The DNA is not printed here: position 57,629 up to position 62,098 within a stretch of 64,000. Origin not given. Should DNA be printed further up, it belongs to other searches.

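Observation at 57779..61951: Secreted 1390-aa mosaic protein combining animal-ECM-type modules (TSP3, Kazal, LCCL, TSP1) with a GH18 glycosidase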

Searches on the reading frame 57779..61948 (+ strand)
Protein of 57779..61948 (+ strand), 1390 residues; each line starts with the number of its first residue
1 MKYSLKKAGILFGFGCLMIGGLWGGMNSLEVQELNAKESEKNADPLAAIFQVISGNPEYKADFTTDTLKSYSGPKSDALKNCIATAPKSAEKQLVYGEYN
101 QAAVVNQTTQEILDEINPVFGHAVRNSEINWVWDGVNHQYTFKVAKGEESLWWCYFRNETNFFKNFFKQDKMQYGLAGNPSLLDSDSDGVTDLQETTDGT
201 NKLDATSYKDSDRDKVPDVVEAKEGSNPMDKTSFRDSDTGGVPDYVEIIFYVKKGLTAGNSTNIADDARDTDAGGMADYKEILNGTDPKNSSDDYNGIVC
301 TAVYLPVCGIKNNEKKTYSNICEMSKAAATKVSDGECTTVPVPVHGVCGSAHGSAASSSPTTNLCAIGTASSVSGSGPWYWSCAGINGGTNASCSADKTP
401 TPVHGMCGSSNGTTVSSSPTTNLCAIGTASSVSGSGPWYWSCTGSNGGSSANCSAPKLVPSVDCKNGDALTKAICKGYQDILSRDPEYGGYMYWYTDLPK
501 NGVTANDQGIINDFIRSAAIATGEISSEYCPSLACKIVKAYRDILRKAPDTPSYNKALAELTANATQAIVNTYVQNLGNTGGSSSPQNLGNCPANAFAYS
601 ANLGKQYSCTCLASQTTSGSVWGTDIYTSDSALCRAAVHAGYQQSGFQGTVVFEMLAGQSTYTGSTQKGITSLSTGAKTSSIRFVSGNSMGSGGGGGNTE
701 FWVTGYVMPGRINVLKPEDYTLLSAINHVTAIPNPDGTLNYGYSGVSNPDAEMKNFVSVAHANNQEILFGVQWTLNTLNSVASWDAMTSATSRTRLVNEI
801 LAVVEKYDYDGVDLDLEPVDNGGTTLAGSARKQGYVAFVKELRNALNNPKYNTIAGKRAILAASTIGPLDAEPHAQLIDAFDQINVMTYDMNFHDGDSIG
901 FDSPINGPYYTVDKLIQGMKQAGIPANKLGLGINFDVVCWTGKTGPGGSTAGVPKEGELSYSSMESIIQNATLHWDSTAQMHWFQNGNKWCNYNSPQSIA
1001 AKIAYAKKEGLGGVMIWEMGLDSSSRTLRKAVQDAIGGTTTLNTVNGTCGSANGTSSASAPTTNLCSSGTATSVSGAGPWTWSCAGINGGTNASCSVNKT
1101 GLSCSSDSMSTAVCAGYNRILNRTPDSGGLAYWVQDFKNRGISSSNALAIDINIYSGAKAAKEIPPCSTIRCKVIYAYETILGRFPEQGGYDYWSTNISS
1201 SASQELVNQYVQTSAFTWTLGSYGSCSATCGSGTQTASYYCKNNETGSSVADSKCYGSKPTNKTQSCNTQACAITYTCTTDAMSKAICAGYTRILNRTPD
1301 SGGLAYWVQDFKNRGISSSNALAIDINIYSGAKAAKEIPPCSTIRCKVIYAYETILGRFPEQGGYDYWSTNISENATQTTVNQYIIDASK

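Call 3: search_protein_families(library=pfam, proteins=[window:57779-61948:+], max_evalue=1)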
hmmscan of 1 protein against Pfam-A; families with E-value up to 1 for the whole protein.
window:57779-61948:+ (1390 aa): 8 families
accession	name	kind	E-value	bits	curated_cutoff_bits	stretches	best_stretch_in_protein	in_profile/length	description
PF00704.34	Glyco_hydro_18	-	1.4e-40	140.4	29.6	1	782-1022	72-317/317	Glycosyl hydrolases family 18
PF13946.11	DUF4214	-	1e-27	96.4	23.2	5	1113-1143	24-54/72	Domain of unknown function (DUF4214)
PF03815.24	LCCL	-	4.3e-16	59.3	22.6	1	602-681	16-95/96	LCCL domain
PF19030.6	TSP1_ADAMTS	-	1.5e-08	35.2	23.8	1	1218-1272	1-55/55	Thrombospondin type 1 domain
PF08642.15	Rxt3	-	7.8e-07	30.4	29.9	1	615-664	17-66/127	Histone deacetylation protein Rxt3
PF00050.26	Kazal_1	-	0.002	18.5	21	1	295-329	7-35/49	Kazal-type serine protease inhibitor domain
PF00090.25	TSP_1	-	0.015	15.9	21.6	1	1223-1272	6-49/49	Thrombospondin type 1 domain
PF16141.11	GH18_BT1044-like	-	0.04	13.6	28.7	1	795-845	135-186/325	Glycoside hydrolase family 18, BT1044-like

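Call 4: search_protein_families(library=ncbifam, proteins=[window:57779-61948:+], max_evalue=0.1)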
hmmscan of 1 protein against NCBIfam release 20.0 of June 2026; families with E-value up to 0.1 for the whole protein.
window:57779-61948:+ (1390 aa): 1 family
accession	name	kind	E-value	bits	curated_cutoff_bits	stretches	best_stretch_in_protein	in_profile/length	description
NF052619.1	ChiD_Serratia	equivalog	7.1e-19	68.1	750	2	780-935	109-274/416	chitinase ChiD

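Call 5: find_homologous_proteins(query=window:57779-61948:+, max_evalue=0.00001)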
Query window:57779-61948:+ (1390 aa): 254 proteins with E <= 0.00001 among 8000 candidates; the best 120 are listed.
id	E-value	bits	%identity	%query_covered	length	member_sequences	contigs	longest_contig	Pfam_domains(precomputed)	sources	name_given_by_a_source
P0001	0.0e+0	3200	100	100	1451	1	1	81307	PF03815.25,PF00704.35,PF13946.12,PF08642.17,PF19030.7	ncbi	-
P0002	0.0e+0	1288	63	9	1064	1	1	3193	-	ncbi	ncbi:MAG: hypothetical protein WC438_06300, partial [Candidatus Pacearchaeota archaeon]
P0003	0.0e+0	1045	63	9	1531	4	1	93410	-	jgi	jgi:hypothetical protein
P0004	5.8e-276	937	68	8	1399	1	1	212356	PF21027.4,PF22352.3,PF00801.27,PF17963.8,PF17892.8,PF05345.19,PF18911.7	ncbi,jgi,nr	ncbi:PKD domain-containing protein [bacterium]|nr:PKD domain-containing protein [bacterium]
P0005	1.3e-246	840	52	11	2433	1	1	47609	-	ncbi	-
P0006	2.5e-210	719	50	8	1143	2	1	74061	-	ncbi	ncbi:MAG: hypothetical protein WC472_01140 [Candidatus Paceibacterota bacterium]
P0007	5.5e-206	705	51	9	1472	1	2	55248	PF18885.7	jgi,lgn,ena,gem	-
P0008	8.9e-195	668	50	12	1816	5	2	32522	PF16841.12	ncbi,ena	-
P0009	6.2e-187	642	49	12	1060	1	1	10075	-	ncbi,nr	ncbi:MAG: hypothetical protein PHW76_08570, partial [Alphaproteobacteria bacterium]|nr:hypothetical 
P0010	9.4e-170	585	61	8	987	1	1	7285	-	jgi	jgi:hypothetical protein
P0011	3.4e-169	583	49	8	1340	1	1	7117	PF00691.26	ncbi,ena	-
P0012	4.6e-165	569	59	9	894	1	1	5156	-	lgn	-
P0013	5.3e-163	563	47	12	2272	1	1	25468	-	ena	-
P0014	7.1e-158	546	51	11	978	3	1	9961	-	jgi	jgi:hypothetical protein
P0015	1.9e-150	521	42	12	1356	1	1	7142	PF00691.26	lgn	-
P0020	1.7e-127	445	54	9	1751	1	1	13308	PF26628.1,PF13385.14,PF18884.6,PF19077.7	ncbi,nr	ncbi:MAG: hypothetical protein DCC55_23730 [Chloroflexi bacterium]|nr:MAG: hypothetical protein DCC5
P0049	3.7e-93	331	49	8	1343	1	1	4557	PF02412.24,PF24907.1,PF05345.19,PF16184.12,PF18884.6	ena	-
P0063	6.5e-76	274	47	8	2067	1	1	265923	PF24907.1,PF05345.19,PF16184.12,PF18884.6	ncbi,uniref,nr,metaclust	ncbi:putative Ig domain-containing protein [Cellvibrio mixtus]|uniref:putative Ig domain-containing 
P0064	2.5e-74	269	57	8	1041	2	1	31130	PF00050.27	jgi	-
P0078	2.4e-67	246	62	9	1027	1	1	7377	PF17164.11,PF07603.18,PF13946.12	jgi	-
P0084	2.2e-64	236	48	8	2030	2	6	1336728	PF24907.1,PF05345.19,PF16184.12,PF18884.6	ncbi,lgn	-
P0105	3.5e-50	189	29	20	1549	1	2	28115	PF00090.26,PF25106.2,PF19030.7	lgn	-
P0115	2.3e-44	169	47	8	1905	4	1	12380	PF05345.19,PF16184.12,PF18884.6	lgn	-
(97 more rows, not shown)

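Call 10: find_encoding_contigs(protein=P0001, flank=10000, max_places=4)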
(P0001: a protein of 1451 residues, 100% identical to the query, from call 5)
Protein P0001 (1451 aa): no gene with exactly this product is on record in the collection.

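Call 11: search_solved_structures(query=window:57779-61948:+, max_evalue=0.01, show_alignments=2)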
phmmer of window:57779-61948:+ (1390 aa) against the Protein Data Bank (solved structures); distinct sequences matched with E-value up to 0.01: 114 (the best 60 are shown).
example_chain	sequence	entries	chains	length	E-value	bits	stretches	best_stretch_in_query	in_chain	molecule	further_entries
5gzu_A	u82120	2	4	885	1.3e-33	118.9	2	782-1038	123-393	Chitinase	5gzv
5gzt_B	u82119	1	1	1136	2.7e-33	117.9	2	783-1037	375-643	Chitinase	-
6kxn_A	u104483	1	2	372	2.6e-21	78.1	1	694-1032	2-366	Family 18 chitinase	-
6kst_A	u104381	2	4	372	3.6e-21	77.7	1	692-1032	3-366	Family 18 chitinase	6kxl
6le8_A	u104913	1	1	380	1.7e-20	75.4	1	787-1023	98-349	Probable endochitinase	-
6le7_A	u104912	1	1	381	1.8e-20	75.4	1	787-1023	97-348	Probable endochitinase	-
6ldu_A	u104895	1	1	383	1.8e-20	75.4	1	787-1023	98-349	Probable endochitinase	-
6kxm_A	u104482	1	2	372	2e-20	75.2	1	692-1032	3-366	Family 18 chitinase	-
1itx_A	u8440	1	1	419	1.2e-19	72.7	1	785-1029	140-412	Glycosyl Hydrolase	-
8xbd_B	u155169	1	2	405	2.7e-19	71.5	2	775-935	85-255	GH18 chitinase-like superfamily protein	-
9bug_A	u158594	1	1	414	2.4e-18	68.3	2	777-935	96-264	Exochitinase 1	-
4mnj_A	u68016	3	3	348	1.3e-16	62.6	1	788-1038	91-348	Chitinase A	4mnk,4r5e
4mnl_A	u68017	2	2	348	2.3e-16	61.8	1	788-1038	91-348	Chitinase A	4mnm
3wij_A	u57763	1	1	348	3.1e-16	61.3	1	788-1038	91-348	Chitinase A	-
1hkk_A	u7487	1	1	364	3.6e-16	61.1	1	784-1023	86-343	CHITOTRIOSIDASE-1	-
6f8n_A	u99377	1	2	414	1e-14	56.3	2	970-1032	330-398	Glycoside hydrolase family 18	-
4w5u_B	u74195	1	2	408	1e-11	46.3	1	809-1032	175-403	Chitinase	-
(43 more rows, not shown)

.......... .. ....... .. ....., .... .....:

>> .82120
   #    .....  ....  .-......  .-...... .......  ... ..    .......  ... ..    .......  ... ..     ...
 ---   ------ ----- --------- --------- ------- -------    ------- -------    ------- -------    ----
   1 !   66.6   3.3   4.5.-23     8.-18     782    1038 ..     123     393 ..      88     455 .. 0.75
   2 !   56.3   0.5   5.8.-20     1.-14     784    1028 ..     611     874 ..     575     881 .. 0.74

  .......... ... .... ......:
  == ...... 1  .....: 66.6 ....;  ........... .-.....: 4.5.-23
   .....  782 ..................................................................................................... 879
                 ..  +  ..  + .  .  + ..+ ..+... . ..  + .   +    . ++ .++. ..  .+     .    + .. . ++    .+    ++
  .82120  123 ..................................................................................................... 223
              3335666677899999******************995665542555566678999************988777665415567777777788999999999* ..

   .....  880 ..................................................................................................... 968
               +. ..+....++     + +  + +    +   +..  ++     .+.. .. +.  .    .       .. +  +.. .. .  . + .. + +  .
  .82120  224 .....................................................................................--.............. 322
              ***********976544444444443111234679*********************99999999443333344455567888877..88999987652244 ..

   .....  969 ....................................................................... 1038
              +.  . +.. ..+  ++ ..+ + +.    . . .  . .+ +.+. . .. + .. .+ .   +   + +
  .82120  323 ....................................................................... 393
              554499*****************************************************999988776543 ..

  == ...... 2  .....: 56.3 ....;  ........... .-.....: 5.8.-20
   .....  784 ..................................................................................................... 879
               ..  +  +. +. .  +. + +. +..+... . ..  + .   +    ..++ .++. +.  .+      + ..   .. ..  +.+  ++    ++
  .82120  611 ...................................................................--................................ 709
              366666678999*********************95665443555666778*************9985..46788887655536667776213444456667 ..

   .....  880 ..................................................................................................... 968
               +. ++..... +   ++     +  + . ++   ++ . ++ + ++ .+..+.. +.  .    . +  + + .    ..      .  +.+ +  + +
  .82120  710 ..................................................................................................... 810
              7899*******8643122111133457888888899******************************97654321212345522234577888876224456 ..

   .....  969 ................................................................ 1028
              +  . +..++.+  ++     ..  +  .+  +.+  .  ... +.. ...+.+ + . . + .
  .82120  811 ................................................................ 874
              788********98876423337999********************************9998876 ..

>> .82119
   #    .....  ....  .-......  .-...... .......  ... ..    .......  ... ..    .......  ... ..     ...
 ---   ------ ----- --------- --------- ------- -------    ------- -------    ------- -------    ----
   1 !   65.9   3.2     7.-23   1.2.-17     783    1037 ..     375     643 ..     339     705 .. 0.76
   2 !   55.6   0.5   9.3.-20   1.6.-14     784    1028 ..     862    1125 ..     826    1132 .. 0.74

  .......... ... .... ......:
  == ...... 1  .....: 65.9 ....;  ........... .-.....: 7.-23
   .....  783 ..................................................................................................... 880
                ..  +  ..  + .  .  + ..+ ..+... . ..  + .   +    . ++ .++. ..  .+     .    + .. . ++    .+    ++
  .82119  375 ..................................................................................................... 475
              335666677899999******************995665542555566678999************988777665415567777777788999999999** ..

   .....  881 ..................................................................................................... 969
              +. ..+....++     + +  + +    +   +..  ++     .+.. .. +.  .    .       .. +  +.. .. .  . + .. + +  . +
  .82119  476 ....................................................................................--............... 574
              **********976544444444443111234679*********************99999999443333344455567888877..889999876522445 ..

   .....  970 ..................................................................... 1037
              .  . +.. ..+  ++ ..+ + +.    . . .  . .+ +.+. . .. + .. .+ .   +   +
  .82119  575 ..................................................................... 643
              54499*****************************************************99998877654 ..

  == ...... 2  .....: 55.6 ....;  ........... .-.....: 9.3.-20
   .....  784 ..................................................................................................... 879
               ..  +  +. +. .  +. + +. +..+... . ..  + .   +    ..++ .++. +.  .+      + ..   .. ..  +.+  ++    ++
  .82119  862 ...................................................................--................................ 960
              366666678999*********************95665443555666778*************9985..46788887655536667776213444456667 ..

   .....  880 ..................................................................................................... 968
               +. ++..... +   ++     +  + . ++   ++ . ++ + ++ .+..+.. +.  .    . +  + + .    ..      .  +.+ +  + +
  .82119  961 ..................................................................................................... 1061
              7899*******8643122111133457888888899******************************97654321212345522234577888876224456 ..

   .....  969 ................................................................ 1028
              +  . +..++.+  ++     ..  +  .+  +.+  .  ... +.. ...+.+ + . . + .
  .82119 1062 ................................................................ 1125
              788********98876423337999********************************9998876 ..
